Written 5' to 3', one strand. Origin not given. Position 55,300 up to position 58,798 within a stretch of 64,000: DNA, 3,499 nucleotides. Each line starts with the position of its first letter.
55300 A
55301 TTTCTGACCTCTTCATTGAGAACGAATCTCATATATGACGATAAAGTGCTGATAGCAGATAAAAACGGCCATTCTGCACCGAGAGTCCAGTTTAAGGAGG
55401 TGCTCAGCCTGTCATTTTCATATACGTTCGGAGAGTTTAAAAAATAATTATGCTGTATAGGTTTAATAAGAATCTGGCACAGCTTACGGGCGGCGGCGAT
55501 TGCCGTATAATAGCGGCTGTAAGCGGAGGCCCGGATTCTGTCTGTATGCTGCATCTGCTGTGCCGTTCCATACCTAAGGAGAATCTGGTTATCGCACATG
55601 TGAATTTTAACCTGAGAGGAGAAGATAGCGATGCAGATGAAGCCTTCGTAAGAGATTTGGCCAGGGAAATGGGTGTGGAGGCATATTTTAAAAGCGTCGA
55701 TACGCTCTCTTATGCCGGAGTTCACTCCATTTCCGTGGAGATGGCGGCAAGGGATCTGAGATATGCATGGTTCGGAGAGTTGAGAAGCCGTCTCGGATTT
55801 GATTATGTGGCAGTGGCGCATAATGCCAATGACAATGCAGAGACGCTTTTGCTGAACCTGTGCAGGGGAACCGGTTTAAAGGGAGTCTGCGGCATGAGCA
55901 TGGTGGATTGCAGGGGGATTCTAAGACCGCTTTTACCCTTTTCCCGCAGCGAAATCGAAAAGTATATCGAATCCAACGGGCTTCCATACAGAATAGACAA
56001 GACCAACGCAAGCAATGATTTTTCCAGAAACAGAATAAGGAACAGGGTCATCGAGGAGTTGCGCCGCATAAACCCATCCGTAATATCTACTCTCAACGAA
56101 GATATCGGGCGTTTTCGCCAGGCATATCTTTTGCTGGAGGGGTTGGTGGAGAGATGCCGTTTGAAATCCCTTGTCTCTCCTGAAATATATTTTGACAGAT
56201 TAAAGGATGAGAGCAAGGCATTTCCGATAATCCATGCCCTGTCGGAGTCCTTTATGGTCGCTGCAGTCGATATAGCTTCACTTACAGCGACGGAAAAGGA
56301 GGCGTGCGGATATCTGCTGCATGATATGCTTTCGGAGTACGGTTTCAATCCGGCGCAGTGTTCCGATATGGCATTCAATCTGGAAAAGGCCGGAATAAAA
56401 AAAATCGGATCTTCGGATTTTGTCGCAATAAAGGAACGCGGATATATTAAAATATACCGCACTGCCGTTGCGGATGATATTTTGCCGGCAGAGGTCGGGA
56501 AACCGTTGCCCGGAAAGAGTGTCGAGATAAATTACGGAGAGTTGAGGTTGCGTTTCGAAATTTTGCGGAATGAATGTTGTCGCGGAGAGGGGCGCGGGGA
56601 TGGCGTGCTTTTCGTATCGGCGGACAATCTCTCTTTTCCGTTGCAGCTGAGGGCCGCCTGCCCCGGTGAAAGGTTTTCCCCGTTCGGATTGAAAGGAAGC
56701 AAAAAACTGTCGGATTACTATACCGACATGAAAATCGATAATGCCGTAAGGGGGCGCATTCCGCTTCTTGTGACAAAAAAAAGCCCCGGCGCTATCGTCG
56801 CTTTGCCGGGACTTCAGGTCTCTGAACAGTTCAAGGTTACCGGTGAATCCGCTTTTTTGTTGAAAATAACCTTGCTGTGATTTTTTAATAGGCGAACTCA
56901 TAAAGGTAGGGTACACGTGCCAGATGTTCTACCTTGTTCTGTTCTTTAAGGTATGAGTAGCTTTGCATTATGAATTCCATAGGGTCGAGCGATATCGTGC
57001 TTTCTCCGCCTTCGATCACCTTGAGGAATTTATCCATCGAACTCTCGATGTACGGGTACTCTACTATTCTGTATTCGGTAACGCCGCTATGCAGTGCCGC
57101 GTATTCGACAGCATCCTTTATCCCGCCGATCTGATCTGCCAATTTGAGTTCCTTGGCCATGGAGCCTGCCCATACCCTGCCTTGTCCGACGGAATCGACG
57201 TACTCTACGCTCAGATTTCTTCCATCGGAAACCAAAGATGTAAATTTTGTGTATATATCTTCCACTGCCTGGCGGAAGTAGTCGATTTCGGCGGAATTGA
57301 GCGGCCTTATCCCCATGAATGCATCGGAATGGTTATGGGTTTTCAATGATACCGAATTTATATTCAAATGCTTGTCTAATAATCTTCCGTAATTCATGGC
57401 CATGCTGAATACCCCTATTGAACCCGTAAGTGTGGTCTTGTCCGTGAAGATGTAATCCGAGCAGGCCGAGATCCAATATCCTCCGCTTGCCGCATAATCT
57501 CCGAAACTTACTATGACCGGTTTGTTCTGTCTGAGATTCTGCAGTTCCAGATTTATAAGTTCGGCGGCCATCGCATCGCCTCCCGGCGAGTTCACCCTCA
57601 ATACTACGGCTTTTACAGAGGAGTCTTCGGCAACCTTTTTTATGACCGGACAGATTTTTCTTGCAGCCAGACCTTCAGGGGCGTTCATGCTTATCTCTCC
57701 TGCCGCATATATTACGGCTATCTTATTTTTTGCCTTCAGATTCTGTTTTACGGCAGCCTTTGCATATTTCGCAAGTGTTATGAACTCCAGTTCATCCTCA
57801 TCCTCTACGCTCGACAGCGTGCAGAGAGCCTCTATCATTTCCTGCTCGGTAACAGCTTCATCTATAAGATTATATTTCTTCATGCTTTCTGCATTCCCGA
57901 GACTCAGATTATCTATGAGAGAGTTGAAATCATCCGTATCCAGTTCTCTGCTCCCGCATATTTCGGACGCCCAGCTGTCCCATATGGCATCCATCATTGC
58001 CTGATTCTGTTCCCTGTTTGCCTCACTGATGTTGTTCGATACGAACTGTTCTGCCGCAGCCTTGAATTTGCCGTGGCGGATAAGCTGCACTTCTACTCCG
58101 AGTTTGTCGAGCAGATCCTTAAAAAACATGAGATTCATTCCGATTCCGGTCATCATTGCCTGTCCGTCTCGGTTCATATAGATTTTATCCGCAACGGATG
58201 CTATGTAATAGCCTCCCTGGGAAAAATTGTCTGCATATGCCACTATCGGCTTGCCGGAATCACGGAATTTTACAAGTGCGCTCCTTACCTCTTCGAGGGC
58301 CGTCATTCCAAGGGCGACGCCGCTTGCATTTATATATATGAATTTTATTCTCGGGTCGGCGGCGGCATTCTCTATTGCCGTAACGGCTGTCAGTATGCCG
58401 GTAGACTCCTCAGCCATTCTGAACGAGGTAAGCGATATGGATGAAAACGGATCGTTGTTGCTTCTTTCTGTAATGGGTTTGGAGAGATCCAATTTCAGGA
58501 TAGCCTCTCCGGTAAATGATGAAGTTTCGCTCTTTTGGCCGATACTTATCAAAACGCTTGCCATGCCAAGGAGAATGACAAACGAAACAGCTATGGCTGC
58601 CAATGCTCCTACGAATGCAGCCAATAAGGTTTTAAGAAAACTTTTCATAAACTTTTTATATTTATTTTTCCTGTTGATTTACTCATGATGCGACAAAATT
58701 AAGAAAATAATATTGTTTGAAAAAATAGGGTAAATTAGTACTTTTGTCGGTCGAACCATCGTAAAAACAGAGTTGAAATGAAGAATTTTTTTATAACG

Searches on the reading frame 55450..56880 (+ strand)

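Call 17: search_protein_families(library=pfam, proteins=[window:55450-56880:+], max_evalue=0.001)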
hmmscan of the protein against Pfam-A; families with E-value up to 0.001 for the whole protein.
window:55450-56880:+ (476 aa): 2 families
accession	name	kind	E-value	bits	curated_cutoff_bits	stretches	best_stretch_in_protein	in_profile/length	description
PF01171.26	ATP_bind_3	-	4.7e-48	163.8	27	1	20-198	2-181/182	PP-loop family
PF11734.13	TilS_C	-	9.5e-11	41.4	22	1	398-467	1-67/74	TilS substrate C-terminal domain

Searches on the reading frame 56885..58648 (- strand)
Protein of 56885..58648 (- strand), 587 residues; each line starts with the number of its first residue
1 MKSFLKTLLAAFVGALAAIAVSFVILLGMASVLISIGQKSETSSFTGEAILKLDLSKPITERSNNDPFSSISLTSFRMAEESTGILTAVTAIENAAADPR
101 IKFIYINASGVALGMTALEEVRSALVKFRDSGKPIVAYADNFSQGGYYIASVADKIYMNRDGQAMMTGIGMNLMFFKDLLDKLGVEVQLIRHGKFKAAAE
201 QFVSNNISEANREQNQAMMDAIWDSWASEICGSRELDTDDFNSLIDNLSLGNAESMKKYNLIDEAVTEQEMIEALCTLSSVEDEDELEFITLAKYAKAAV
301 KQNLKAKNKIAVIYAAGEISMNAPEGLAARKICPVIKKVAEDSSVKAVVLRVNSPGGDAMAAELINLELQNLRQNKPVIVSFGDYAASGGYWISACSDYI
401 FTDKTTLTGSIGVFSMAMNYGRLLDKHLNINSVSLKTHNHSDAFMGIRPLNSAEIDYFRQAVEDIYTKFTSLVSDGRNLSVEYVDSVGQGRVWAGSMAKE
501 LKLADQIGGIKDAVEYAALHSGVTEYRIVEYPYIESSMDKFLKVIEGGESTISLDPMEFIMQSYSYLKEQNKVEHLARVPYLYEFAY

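Call 17: search_protein_families(library=pfam, proteins=[window:56885-58648:-], max_evalue=0.001)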
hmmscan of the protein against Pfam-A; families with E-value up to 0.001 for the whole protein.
window:56885-58648:- (587 aa): 3 families
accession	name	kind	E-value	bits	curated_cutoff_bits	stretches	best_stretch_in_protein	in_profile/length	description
PF01343.23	Peptidase_S49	-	3.1e-73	245.2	24.9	2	372-523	3-153/154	Peptidase family S49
PF01972.22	SDH_protease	-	9.4e-09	35.1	31.3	1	335-411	84-155/286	ClpP-like SDH-type serine proteinase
PF25145.1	NfeD1b_N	-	8.1e-07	29.2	40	0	339-414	25-98/189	NfeD1b, N-terminal domain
